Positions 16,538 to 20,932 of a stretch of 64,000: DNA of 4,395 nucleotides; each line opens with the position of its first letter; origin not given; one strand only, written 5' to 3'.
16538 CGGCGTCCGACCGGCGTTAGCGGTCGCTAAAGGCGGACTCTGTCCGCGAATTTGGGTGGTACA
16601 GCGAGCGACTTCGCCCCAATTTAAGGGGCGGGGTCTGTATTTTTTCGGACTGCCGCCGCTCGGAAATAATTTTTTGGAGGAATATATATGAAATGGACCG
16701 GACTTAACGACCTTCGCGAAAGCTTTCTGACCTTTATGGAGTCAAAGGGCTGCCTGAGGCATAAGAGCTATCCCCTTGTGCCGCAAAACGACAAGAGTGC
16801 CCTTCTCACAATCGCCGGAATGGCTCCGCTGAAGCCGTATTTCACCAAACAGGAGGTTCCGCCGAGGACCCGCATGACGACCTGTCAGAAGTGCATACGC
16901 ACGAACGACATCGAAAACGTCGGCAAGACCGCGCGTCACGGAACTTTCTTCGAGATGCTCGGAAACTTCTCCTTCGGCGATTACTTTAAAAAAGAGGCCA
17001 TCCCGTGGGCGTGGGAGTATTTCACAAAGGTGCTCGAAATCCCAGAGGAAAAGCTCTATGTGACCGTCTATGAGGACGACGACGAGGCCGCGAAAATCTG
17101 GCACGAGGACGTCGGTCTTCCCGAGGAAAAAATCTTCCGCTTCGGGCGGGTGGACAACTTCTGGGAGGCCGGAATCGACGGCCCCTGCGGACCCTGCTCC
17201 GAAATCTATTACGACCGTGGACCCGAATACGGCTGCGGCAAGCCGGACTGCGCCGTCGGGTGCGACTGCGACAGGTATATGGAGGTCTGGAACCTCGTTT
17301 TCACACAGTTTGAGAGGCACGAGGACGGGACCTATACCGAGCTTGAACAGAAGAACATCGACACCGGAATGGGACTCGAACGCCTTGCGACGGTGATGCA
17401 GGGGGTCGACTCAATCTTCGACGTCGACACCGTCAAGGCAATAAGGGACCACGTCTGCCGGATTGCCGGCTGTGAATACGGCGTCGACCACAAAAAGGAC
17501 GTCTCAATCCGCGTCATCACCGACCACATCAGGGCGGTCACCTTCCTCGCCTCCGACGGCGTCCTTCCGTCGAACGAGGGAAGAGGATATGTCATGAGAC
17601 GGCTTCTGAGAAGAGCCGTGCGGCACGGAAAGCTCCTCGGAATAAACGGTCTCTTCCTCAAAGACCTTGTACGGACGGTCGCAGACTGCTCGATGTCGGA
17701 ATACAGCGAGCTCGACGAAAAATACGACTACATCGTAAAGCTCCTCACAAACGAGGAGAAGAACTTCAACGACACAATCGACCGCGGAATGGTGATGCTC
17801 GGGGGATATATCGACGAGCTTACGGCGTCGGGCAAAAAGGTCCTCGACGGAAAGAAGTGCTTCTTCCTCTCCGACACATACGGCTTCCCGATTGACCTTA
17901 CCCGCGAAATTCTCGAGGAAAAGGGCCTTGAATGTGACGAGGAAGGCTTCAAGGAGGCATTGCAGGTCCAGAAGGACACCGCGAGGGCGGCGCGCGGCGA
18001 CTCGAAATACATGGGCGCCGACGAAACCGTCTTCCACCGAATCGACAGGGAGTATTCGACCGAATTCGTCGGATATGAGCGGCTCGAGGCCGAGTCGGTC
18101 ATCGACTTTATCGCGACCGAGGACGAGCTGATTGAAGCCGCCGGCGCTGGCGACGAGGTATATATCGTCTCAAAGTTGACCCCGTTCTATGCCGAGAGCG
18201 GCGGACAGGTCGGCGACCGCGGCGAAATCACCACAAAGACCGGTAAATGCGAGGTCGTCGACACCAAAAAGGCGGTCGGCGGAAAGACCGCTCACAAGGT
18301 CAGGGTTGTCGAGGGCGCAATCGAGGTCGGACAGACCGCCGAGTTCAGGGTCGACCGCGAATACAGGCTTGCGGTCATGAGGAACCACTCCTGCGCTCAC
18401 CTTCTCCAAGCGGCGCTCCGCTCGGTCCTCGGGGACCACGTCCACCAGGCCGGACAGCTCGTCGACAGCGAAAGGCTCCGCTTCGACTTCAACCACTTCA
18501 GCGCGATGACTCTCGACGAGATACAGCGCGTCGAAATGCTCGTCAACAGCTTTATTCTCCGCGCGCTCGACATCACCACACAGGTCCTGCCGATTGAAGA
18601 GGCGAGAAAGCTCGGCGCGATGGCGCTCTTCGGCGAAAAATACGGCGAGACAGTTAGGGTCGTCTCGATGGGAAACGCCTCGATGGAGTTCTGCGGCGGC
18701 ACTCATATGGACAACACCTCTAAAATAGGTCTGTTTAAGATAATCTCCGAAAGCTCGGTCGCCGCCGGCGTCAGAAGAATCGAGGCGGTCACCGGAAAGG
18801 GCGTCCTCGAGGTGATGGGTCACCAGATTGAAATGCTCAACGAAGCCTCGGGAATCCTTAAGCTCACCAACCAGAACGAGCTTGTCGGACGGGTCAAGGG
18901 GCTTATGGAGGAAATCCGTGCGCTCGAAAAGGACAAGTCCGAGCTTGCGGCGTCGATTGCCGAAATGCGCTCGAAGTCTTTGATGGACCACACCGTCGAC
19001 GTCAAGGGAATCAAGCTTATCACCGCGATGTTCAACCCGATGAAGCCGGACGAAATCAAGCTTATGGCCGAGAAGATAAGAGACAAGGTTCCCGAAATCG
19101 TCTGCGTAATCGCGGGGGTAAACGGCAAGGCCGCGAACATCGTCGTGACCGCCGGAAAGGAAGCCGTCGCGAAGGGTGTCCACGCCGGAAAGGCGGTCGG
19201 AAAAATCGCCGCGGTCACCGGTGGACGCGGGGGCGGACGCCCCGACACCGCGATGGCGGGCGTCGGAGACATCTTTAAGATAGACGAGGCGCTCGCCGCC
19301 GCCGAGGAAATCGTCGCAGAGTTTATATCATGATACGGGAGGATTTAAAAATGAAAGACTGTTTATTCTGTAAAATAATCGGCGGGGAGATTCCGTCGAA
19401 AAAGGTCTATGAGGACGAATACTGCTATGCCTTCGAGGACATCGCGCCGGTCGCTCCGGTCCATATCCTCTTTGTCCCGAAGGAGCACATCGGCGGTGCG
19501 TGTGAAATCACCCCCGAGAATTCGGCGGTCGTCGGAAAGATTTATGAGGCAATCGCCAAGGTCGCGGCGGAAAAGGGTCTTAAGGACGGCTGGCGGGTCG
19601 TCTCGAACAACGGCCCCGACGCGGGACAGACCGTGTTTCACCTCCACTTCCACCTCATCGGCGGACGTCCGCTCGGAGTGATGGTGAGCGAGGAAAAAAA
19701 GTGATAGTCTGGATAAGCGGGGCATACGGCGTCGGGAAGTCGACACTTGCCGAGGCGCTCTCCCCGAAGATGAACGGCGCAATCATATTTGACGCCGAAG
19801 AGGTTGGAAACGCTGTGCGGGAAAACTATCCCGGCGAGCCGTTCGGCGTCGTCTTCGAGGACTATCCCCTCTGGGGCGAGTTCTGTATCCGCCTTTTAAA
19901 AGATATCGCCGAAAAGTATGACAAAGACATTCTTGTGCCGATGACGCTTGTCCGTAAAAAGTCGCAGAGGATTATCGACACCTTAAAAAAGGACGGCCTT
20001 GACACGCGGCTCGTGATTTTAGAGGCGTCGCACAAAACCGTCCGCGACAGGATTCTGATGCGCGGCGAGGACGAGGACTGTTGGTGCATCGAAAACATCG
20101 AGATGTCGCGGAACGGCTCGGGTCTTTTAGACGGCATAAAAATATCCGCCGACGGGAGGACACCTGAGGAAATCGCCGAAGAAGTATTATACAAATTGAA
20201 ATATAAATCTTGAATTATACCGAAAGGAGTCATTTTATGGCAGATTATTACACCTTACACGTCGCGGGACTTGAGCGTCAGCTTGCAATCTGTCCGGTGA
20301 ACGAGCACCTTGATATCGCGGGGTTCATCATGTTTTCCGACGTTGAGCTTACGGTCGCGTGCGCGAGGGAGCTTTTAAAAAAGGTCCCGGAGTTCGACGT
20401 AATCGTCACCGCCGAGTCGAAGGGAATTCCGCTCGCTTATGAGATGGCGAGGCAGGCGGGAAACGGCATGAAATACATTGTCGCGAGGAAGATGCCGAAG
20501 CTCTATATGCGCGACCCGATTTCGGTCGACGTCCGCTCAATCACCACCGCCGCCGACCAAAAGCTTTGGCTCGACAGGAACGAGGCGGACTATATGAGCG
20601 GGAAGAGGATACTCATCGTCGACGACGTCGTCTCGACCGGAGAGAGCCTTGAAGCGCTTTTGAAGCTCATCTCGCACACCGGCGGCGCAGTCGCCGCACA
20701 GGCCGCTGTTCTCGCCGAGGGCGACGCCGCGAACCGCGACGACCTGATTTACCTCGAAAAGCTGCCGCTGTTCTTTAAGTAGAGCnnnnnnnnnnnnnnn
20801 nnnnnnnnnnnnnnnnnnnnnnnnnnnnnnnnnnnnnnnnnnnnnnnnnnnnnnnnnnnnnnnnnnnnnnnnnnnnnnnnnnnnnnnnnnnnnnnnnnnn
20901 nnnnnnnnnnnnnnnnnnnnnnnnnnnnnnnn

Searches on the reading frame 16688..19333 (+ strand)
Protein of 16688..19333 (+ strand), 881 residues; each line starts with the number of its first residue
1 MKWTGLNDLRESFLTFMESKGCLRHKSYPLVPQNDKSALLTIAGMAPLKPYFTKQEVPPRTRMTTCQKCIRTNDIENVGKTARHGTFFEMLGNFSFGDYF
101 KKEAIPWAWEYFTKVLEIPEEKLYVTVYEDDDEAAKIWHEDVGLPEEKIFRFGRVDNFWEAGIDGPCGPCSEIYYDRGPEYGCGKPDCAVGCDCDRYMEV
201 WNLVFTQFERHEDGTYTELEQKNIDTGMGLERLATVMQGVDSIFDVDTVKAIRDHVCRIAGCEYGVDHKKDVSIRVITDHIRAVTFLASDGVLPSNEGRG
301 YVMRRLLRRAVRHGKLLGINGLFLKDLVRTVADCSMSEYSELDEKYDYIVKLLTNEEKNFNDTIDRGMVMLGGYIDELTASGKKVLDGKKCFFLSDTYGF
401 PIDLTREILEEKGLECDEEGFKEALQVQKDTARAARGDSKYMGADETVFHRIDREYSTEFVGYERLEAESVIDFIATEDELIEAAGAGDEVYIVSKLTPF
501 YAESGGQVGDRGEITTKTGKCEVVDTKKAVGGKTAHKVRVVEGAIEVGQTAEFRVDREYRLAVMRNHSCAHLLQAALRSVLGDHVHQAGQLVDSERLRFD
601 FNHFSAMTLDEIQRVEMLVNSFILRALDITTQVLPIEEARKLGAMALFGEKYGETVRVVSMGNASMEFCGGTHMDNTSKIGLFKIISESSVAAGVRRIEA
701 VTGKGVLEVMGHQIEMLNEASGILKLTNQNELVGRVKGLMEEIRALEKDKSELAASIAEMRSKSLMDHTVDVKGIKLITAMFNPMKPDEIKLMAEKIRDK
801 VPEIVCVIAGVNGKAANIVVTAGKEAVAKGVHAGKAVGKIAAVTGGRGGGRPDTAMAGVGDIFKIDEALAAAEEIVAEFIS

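Call 15: search_protein_families(library=pfam, proteins=[window:16688-19333:+], max_evalue=0.001)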
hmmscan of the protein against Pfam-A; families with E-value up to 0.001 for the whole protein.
window:16688-19333:+ (881 aa): 3 families
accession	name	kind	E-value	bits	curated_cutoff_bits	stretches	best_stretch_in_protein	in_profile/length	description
PF01411.24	tRNA-synt_2c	-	2e-191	637.7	30.3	1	9-558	2-551/552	tRNA synthetases class II (A)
PF07973.19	tRNA_SAD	-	8.1e-19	67.8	24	1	656-699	1-44/44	Threonyl and Alanyl tRNA synthetase second additional domain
PF02272.25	DHHA1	-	1e-10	42.4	25.9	1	776-878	3-102/102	DHHA1 domain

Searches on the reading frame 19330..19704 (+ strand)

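Call 15: search_protein_families(library=pfam, proteins=[window:19330-19704:+], max_evalue=0.001)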
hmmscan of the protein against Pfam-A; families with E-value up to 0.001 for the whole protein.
window:19330-19704:+ (124 aa): 2 families
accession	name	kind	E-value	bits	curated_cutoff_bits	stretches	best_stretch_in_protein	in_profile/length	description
PF01230.28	HIT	-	1.9e-26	93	21.5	1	19-114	2-97/98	HIT domain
PF11969.13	DcpS_C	-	1.7e-22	80.4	24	1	11-111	2-101/114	Scavenger mRNA decapping enzyme C-term binding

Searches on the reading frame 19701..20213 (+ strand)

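Call 15: search_protein_families(library=pfam, proteins=[window:19701-20213:+], max_evalue=0.001)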
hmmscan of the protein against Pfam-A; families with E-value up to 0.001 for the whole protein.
window:19701-20213:+ (170 aa): 3 families
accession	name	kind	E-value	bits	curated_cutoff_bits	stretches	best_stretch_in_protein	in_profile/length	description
PF13238.12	AAA_18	-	1.1e-07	32.8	29.4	1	4-134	2-123/128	AAA domain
PF13671.12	AAA_33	-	1.7e-06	28.9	27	1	3-125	2-122/143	AAA domain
PF06414.18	Zeta_toxin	-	0.00068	19.6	22.3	0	3-125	19-147/199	Zeta toxin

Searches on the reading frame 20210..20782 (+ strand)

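Call 15: search_protein_families(library=pfam, proteins=[window:20210-20782:+], max_evalue=0.001)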
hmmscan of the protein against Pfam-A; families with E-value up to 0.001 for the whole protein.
window:20210-20782:+ (190 aa): 1 family
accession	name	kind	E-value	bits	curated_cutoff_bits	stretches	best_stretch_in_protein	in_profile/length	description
PF00156.33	Pribosyltran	-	5.8e-13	48.9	26.3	1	61-173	29-129/158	Phosphoribosyl transferase domain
